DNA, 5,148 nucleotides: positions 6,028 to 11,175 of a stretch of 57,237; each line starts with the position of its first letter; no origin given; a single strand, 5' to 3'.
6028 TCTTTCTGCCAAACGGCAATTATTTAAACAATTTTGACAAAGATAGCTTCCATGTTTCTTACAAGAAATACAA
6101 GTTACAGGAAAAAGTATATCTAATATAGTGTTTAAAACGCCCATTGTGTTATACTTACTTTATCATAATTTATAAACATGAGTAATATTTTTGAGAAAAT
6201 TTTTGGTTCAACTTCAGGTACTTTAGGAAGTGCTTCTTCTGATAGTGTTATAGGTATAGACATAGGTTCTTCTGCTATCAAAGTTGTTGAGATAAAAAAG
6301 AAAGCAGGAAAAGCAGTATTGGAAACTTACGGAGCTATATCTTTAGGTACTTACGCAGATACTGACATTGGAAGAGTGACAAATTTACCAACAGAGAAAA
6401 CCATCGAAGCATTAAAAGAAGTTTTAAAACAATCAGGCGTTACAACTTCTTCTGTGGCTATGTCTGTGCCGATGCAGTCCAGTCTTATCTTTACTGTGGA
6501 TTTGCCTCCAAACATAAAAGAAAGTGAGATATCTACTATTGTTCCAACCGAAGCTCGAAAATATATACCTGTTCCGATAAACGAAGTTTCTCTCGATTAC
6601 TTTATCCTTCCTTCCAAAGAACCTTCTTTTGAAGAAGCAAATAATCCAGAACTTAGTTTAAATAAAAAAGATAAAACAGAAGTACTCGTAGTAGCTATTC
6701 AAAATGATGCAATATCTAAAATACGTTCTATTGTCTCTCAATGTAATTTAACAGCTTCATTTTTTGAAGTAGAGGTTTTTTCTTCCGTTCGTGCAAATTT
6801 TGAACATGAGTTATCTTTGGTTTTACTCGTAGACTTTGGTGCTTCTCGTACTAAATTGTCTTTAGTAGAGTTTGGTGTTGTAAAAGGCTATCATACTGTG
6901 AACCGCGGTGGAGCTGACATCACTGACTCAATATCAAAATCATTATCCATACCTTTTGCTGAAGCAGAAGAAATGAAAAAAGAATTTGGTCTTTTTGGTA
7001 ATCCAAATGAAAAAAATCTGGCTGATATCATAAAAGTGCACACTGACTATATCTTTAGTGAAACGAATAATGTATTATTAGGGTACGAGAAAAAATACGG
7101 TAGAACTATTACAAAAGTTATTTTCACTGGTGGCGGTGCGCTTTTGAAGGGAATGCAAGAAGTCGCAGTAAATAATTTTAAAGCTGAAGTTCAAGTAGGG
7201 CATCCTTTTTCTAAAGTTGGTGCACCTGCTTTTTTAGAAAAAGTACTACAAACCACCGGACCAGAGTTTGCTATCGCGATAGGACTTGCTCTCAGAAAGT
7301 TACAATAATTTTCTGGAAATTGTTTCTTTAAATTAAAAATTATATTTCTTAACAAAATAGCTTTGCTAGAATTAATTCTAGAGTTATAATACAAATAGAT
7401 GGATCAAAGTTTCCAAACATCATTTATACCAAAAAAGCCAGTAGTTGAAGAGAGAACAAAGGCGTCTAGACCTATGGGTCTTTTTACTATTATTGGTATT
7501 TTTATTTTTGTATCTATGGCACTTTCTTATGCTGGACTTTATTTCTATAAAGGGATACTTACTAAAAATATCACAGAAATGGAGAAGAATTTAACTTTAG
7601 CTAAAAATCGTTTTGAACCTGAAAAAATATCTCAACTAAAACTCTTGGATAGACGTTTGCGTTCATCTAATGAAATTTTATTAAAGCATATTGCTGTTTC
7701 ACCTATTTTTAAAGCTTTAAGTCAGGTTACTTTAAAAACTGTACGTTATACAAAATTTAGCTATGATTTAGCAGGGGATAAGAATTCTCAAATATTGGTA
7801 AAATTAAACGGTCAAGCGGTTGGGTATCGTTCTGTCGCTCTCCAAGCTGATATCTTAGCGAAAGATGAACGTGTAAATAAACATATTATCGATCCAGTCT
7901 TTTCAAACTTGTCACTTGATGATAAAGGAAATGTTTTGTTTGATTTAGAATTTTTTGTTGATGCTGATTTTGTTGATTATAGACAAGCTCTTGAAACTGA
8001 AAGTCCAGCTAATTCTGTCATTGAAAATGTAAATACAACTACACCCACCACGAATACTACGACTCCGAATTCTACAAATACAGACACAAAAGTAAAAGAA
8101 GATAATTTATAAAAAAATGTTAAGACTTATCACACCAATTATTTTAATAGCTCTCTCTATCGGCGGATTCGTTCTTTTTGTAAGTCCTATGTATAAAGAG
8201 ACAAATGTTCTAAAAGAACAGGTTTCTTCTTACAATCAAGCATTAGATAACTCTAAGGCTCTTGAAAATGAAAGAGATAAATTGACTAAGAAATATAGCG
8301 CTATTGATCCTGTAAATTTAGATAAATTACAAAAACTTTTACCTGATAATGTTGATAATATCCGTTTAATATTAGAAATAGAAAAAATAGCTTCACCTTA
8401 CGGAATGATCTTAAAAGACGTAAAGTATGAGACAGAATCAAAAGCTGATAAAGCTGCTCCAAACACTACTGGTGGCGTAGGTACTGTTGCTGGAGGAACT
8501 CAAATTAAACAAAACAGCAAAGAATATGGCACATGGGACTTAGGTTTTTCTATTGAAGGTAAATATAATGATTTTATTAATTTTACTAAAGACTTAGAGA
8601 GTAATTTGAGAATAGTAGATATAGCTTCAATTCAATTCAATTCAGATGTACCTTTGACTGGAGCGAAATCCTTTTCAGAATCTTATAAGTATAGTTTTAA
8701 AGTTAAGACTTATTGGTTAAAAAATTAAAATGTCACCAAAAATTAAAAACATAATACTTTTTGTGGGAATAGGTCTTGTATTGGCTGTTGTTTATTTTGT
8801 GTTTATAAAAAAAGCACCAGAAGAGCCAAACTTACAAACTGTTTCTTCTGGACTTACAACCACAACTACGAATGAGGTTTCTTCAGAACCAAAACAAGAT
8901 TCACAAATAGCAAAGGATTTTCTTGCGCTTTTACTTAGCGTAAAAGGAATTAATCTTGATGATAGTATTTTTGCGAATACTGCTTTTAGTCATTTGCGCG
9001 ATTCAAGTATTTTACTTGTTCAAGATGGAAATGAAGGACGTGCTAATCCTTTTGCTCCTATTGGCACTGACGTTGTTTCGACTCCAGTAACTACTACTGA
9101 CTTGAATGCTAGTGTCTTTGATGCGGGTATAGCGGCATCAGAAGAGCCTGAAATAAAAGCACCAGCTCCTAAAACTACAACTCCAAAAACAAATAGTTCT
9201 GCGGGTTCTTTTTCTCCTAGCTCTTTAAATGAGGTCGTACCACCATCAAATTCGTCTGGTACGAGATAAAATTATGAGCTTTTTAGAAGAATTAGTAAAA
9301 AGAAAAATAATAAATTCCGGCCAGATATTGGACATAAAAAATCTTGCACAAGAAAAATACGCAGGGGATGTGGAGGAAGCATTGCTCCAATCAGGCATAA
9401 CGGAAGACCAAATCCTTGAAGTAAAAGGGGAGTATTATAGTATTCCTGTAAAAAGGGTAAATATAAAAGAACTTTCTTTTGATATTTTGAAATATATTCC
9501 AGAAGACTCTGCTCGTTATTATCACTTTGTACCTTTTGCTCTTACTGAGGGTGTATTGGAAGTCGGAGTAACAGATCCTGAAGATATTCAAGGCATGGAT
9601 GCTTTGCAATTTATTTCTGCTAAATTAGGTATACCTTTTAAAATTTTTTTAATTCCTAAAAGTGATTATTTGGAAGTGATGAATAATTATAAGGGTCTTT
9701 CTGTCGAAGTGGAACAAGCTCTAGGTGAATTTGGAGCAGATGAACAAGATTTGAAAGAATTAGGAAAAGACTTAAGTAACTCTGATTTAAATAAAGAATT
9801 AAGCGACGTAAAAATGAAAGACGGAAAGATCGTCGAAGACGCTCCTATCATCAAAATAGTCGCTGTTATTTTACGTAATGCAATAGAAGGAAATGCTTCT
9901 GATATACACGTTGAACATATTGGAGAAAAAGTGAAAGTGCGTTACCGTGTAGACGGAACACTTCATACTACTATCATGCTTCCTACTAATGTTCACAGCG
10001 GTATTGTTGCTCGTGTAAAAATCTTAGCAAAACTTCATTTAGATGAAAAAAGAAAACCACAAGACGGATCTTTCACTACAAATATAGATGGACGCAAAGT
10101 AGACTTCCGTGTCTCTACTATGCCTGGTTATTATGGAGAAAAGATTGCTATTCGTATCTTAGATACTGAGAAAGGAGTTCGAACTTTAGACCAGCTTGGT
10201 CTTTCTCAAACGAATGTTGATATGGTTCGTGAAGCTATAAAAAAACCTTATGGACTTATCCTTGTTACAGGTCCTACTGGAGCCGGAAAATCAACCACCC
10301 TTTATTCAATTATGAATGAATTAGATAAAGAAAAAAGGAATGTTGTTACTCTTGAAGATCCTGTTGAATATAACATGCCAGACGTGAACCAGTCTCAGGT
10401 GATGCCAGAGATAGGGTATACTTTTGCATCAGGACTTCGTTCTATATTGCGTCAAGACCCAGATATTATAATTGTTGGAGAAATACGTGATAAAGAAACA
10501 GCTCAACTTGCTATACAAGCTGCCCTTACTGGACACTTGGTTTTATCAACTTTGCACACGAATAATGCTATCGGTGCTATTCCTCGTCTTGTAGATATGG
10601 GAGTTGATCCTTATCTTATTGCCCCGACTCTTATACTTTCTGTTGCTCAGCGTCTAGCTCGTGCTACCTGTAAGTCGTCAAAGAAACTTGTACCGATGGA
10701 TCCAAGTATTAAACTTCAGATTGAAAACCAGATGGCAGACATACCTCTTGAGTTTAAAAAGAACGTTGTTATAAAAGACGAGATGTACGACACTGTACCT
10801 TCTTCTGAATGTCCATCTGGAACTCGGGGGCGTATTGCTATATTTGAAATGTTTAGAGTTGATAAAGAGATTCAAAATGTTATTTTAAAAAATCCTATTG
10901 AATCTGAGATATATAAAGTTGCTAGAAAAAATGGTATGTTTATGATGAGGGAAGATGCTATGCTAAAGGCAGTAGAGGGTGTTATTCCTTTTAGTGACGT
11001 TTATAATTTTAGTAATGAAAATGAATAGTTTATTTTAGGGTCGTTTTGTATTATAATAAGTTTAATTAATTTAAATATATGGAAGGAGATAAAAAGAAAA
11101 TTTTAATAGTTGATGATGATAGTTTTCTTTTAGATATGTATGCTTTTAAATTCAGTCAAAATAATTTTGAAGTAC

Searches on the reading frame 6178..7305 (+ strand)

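Call 47: search_protein_families(library=pfam, proteins=[window:6178-7305:+], max_evalue=0.00001)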
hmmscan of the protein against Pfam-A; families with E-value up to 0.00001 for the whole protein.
window:6178-7305:+ (376 aa): 2 families
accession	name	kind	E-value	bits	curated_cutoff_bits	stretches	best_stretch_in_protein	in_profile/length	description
PF11104.14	PilM_2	-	2.1e-43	149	27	1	26-374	1-339/340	Type IV pilus assembly protein PilM;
PF14450.12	FtsA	-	4.8e-16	59.7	31.8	1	217-369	2-127/127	Cell division protein FtsA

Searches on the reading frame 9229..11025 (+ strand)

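Call 47: search_protein_families(library=pfam, proteins=[window:9229-11025:+], max_evalue=0.00001)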
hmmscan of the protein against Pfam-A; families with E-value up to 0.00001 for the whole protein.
window:9229-11025:+ (599 aa): 2 families
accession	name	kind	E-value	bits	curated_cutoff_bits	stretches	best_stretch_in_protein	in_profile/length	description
PF00437.27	T2SSE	-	7.4e-120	400.4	24.9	1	203-591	4-368/370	Type II/IV secretion system protein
PF05157.20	MshEN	-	5.3e-10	39.6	23.1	1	80-155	11-84/90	MshEN domain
